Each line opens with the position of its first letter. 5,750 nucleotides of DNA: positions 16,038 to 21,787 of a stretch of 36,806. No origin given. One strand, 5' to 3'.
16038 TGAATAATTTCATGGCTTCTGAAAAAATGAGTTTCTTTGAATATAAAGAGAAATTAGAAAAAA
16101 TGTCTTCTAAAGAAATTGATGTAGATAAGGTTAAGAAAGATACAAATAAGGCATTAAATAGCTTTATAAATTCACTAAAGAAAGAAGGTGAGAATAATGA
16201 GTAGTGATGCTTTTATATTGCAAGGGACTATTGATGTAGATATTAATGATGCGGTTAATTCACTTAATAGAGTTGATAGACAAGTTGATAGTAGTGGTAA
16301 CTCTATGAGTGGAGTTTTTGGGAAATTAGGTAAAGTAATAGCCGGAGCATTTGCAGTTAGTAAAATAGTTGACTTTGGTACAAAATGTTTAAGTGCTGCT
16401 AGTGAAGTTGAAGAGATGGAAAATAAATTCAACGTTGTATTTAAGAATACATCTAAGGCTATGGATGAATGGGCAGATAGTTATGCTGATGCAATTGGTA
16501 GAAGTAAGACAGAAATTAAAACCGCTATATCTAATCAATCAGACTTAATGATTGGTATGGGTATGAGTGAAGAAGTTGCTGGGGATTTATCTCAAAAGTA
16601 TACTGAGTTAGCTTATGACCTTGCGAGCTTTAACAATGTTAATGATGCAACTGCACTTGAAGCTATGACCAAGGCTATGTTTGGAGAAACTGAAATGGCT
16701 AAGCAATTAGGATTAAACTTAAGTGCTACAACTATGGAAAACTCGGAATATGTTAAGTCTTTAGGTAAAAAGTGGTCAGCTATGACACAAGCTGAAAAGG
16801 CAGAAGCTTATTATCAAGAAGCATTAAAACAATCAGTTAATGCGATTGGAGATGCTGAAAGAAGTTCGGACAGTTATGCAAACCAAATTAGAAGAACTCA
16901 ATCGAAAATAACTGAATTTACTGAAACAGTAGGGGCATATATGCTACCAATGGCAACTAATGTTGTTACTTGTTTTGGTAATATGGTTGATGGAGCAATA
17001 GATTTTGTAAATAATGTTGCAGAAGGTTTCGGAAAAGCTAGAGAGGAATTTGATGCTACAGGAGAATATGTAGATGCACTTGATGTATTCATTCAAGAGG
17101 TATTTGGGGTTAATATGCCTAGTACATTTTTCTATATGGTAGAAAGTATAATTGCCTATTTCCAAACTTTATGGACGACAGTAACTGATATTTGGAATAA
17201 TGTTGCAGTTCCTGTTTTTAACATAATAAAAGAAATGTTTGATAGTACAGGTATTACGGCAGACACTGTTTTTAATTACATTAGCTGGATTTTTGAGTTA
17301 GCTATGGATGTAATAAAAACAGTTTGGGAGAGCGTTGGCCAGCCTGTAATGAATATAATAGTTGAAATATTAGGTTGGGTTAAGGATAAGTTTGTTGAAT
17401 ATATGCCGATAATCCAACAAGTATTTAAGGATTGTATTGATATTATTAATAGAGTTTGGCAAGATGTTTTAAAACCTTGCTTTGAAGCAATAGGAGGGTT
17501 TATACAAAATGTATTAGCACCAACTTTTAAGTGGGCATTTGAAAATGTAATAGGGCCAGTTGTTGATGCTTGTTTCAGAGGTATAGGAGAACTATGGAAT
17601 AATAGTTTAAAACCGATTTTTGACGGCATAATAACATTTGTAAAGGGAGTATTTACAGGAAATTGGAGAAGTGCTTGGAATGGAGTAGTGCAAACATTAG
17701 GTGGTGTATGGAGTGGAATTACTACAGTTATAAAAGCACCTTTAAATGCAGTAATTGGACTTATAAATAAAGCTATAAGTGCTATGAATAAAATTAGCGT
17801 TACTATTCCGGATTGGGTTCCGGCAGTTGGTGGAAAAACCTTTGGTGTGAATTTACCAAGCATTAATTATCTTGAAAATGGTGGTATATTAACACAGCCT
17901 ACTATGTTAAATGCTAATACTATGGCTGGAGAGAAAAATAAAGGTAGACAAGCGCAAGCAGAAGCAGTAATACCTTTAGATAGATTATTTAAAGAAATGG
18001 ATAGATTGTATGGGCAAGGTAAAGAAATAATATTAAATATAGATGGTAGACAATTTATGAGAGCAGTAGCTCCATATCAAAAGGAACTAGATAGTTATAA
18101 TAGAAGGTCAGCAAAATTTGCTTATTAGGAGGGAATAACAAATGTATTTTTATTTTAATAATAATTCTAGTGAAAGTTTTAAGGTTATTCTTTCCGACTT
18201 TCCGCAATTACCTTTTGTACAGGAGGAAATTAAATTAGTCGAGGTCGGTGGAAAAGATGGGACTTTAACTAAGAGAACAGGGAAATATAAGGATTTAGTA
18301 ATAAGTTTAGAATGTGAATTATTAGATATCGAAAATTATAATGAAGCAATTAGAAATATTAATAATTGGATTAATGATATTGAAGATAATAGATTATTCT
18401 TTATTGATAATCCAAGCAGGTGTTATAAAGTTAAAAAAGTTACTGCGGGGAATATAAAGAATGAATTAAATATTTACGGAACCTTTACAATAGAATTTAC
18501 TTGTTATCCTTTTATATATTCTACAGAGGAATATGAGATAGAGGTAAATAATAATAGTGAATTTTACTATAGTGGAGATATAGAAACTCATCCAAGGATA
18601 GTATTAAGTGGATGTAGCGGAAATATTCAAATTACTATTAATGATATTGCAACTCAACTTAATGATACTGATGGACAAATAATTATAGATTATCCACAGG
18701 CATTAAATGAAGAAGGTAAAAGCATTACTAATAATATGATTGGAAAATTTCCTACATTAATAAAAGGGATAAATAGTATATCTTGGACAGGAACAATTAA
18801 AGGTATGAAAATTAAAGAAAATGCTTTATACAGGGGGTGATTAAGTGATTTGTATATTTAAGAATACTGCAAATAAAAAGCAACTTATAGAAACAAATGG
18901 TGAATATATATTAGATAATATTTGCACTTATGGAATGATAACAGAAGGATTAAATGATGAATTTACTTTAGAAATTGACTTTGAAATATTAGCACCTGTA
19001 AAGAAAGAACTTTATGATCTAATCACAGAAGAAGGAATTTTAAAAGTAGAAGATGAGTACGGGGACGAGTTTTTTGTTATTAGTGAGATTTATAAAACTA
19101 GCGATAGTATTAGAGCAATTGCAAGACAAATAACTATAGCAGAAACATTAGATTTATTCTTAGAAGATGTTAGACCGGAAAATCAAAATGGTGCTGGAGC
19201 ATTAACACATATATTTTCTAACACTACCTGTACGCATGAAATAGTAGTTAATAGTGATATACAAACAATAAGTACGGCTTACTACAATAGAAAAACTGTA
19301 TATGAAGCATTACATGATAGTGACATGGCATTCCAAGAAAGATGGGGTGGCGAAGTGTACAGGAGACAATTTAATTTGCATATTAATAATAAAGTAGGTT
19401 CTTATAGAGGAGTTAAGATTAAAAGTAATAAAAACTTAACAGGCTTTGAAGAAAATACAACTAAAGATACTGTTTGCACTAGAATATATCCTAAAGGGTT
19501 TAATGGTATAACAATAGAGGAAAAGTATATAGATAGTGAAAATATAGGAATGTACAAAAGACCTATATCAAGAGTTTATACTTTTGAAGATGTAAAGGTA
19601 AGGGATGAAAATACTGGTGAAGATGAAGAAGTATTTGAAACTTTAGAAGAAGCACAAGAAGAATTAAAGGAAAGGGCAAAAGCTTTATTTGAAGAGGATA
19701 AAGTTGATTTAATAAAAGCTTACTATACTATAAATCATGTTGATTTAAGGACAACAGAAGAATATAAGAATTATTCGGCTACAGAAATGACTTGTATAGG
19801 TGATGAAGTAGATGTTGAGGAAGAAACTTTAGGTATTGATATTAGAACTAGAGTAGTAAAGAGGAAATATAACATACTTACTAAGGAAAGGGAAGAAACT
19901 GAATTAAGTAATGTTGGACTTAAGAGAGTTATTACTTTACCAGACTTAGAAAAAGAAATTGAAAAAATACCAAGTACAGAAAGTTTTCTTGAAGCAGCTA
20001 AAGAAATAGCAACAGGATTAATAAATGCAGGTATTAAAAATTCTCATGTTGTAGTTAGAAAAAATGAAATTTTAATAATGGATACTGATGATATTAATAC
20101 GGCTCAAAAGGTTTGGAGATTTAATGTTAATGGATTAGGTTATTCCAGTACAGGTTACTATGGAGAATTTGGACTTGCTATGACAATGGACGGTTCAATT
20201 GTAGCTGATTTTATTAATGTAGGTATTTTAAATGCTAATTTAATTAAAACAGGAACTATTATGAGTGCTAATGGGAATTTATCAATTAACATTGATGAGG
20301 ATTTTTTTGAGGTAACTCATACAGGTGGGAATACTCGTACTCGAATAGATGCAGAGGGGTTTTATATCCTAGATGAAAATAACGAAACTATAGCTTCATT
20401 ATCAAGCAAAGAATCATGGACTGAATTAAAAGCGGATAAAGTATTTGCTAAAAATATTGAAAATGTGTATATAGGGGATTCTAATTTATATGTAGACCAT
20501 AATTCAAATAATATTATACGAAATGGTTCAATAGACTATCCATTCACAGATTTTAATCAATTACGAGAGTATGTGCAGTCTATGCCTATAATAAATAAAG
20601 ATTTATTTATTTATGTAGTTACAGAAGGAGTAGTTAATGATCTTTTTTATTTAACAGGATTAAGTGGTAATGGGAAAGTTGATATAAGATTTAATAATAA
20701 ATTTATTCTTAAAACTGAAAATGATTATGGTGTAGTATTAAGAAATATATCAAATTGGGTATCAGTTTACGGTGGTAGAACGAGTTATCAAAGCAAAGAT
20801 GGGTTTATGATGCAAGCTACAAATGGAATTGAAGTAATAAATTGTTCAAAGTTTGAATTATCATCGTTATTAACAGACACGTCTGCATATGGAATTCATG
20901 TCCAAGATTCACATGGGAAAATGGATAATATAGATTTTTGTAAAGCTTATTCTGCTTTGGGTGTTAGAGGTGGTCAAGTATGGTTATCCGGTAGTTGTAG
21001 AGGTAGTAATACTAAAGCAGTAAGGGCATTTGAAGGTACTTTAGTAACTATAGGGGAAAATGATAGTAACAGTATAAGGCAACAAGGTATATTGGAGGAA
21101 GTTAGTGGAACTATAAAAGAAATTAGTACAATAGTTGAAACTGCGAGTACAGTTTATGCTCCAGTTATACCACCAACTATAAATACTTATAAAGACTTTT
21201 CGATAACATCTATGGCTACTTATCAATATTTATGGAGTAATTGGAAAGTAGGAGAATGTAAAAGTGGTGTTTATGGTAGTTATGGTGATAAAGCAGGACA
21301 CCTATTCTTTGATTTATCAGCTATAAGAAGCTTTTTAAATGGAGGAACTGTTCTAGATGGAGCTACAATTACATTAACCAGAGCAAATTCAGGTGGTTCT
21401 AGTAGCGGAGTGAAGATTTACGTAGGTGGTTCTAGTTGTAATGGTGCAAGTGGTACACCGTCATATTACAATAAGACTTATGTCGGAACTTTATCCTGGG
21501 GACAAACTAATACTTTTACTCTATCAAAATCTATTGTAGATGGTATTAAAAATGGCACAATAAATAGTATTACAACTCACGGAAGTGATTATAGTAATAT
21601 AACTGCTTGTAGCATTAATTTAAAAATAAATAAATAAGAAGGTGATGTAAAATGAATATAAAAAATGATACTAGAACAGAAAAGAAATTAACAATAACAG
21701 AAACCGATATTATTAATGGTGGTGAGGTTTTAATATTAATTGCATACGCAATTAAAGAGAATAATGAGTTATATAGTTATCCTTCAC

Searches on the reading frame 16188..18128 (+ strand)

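Call 87: search_protein_families(library=phrogs, proteins=[window:16188-18128:+], max_evalue=0.00001)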
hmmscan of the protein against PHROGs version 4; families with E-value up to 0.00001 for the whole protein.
window:16188-18128:+ (646 aa): 20 families
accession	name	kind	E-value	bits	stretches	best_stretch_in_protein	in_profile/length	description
phrog_991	-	tail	1.2e-51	176.6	2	19-523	232-826/1966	tail length tape measure protein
phrog_1535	-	tail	3.4e-45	155.7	3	460-630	952-1136/1152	tail length tape measure protein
phrog_58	-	tail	4.3e-27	95.9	1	25-581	290-1001/1544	tail length tape measure protein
phrog_1272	-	tail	7.3e-24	84.6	1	168-587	702-1115/1606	tail length tape measure protein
phrog_15478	-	tail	9e-21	75.1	1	433-620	233-419/456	tail length tape measure protein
phrog_971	-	lysis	1.8e-20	74.2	2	318-573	563-806/1338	endolysin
phrog_3981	-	tail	5.9e-15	56.4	1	12-591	4-498/584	tail length tape measure protein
phrog_28918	-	unknown function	1.5e-14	53.6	1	116-265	83-232/1445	-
phrog_28083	-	unknown function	4.8e-14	52.8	1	58-258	219-417/830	-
phrog_6090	-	tail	1.3e-12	47.2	1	376-554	914-1089/1853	tail length tape measure protein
phrog_305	-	tail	4.8e-12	46.3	1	151-545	332-644/1001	tail length tape measure protein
phrog_4200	-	tail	8.8e-11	42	1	256-537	308-572/732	tail length tape measure protein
phrog_5493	-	tail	1.2e-10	41.3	1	22-536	557-909/1102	tail length tape measure protein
phrog_8927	-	tail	1.1e-09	37.9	1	214-574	569-919/1619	tail length tape measure protein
phrog_30543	-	tail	3.6e-09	36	1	498-566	847-917/1167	tail length tape measure protein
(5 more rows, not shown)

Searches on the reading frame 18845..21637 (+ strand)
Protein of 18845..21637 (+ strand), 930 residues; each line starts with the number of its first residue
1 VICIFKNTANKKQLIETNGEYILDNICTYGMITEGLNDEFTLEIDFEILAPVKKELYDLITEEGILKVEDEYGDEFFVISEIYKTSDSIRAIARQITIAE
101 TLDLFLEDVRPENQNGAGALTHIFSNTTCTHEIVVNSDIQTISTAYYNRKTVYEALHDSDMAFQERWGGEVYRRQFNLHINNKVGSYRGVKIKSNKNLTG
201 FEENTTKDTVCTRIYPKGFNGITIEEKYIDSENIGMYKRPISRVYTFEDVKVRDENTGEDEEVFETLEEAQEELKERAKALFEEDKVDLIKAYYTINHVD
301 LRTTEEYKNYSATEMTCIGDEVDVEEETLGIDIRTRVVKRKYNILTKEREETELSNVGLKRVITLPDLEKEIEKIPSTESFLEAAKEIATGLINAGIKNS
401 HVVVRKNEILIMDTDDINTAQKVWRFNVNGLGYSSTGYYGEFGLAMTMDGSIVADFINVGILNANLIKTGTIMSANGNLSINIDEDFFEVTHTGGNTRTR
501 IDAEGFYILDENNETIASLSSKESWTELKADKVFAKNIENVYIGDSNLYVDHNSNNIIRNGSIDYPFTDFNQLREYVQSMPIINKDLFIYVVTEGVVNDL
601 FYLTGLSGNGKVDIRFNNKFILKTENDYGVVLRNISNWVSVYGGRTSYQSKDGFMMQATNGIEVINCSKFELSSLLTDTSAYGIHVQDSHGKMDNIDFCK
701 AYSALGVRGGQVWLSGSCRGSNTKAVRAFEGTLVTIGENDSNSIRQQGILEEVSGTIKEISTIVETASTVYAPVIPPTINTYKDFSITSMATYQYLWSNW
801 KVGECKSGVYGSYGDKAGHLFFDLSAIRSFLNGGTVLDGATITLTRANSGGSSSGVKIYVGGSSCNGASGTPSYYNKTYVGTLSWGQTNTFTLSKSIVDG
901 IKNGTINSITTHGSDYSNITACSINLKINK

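Call 87: search_protein_families(library=phrogs, proteins=[window:18845-21637:+], max_evalue=0.00001)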
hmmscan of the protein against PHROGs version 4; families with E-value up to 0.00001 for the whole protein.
window:18845-21637:+ (930 aa): 12 families
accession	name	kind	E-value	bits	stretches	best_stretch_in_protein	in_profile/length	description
phrog_1067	-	head and packaging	1.4e-103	349.2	1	3-570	9-545/991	minor head protein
phrog_7043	-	tail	8.5e-96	323.6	1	5-482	6-480/1077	tail protein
phrog_5555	-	tail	2.7e-93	314.7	1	11-487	8-477/788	tail protein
phrog_13289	-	tail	2e-46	159.6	1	15-375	12-362/938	tail protein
phrog_7142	-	tail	1.6e-38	133.6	1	1-355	2-330/622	tail protein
phrog_1330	-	tail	6.9e-36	124.6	1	32-353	32-355/1361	tail protein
phrog_2270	-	unknown function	1.1e-31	111.4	1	31-354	26-327/637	-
phrog_33972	-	tail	6.4e-20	71.8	1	17-361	15-358/714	tail protein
phrog_8687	-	other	1.1e-19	71.2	1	105-351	5-240/599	tail protein with peptidase activity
phrog_2189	-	tail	4.9e-13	48.9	1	30-346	25-318/971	tail protein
phrog_9886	-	unknown function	2.9e-09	36.3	1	409-465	416-472/940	-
phrog_22322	-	tail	3.4e-09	36.8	1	72-356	65-342/562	tail protein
